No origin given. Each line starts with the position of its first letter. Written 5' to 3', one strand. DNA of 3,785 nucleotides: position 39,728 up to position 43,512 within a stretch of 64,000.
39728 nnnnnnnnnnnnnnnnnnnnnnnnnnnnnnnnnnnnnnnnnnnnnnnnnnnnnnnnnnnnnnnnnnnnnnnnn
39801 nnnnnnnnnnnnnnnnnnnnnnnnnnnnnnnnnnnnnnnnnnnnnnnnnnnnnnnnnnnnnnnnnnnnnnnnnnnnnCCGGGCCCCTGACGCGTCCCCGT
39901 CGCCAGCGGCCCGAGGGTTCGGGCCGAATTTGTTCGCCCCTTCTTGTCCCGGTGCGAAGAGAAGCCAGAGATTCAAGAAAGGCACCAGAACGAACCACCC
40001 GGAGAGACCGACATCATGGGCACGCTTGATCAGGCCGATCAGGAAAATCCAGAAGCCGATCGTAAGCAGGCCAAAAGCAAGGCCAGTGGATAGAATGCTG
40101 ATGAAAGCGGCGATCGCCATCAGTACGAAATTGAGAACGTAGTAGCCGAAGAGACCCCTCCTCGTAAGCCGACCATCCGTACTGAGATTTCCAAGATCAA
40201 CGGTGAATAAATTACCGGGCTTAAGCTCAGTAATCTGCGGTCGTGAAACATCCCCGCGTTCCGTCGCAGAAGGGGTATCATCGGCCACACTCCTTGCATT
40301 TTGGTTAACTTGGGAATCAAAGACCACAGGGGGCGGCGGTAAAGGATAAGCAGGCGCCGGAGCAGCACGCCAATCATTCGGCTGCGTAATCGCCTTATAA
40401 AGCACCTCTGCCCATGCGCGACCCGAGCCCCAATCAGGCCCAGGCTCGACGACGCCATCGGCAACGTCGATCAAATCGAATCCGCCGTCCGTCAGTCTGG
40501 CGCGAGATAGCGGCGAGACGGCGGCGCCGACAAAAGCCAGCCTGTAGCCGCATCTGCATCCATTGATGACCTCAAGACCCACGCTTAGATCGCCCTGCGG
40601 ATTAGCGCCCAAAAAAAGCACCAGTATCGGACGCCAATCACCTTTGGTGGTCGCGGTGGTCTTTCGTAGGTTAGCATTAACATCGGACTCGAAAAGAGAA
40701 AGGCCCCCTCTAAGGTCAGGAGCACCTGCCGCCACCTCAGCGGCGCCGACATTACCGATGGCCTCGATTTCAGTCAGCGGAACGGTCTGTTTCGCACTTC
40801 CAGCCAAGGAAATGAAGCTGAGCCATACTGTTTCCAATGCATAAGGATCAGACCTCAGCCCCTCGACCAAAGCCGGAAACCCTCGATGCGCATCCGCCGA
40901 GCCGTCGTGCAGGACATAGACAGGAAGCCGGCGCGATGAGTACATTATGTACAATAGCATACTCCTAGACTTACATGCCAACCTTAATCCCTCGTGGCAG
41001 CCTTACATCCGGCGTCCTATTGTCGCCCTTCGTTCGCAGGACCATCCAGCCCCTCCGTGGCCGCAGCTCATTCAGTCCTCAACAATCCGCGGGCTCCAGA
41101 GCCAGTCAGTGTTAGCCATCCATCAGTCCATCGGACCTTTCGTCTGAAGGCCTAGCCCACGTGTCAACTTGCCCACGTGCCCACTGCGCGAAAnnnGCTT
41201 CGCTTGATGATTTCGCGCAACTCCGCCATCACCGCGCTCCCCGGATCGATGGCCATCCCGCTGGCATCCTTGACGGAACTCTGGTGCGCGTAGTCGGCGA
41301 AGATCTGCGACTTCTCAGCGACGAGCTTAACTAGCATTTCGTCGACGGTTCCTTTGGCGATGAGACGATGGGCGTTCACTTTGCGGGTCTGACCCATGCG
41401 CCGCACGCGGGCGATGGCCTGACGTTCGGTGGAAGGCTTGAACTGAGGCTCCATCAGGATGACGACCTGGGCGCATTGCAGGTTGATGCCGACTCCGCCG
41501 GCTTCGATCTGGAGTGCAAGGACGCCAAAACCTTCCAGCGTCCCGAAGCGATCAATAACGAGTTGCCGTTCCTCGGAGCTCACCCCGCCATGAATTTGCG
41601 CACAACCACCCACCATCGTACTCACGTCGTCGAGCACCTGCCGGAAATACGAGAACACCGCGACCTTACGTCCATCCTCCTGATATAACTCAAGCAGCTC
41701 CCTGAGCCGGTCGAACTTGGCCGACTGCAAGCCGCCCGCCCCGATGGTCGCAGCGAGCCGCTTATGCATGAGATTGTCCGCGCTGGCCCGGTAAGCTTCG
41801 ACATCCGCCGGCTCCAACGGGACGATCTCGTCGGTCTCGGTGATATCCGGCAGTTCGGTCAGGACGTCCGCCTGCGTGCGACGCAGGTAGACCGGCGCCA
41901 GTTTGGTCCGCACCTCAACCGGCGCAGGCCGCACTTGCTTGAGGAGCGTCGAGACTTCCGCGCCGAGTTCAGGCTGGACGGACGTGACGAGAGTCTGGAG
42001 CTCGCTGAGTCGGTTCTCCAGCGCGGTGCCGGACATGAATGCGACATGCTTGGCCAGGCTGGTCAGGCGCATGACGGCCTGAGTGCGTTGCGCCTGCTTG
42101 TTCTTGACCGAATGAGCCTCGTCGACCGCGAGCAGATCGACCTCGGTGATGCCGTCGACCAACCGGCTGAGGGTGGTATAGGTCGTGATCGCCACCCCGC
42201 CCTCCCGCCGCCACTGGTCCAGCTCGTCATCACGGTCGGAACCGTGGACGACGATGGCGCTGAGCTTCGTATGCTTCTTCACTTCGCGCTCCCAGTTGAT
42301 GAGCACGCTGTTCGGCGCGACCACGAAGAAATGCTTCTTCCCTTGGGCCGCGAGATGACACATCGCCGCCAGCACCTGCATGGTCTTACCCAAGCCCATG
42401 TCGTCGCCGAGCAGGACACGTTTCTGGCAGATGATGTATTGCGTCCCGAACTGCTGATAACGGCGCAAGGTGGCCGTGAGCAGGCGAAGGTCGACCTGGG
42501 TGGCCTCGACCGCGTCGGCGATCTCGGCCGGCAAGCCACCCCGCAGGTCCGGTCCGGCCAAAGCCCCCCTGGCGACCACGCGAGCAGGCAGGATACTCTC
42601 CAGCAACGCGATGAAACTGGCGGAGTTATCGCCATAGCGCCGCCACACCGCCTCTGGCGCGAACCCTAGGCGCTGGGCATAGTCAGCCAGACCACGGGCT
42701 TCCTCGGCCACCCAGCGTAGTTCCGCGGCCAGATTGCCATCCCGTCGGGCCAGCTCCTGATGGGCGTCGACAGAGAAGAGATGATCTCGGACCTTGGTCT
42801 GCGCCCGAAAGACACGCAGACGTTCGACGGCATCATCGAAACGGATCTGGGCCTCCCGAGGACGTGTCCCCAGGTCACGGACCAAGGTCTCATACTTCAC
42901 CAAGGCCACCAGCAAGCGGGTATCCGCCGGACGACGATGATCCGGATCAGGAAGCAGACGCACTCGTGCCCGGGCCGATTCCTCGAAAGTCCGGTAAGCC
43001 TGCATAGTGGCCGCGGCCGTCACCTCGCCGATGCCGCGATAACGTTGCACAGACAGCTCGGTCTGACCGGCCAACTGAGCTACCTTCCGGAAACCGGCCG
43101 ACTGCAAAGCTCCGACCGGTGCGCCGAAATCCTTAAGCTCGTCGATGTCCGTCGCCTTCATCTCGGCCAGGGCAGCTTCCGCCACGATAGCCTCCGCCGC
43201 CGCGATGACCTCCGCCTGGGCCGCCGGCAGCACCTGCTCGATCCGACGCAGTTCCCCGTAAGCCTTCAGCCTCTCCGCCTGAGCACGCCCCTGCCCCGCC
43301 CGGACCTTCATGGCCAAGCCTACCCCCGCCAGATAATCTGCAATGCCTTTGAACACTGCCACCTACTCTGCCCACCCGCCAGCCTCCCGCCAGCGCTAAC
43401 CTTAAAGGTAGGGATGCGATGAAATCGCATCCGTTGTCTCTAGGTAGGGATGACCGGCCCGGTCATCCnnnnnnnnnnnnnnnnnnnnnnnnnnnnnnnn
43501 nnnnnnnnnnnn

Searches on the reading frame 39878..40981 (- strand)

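Call 84: search_protein_families(library=pfam, proteins=[window:39878-40981:-], max_evalue=0.001)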
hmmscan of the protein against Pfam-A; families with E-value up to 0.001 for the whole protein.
window:39878-40981:- (368 aa): 1 family
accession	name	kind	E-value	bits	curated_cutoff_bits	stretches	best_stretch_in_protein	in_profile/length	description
PF05656.20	DUF805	-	2.3e-09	38.1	25.7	1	267-354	3-111/111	Protein of unknown function (DUF805)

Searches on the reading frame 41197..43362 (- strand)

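Call 84: search_protein_families(library=pfam, proteins=[window:41197-43362:-], max_evalue=0.001)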
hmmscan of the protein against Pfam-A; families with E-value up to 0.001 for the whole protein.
window:41197-43362:- (722 aa): 5 families
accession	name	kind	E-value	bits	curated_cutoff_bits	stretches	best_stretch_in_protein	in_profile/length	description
PF00176.29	SNF2-rel_dom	-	9.2e-34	117.3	24.9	1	302-552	1-273/290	SNF2-related domain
PF00271.37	Helicase_C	-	1.1e-15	58.2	23.5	1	549-657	2-110/110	Helicase conserved C-terminal domain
PF00270.35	DEAD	-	2.3e-10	40.9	26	1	307-448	8-161/167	DEAD/DEAH box helicase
PF04851.21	ResIII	-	8.9e-08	32.6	22.5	1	298-425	3-144/164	Type III restriction enzyme, res subunit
PF13872.12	AAA_34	-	9.1e-05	21.9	27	1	313-423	60-191/306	P-loop containing NTP hydrolase pore-1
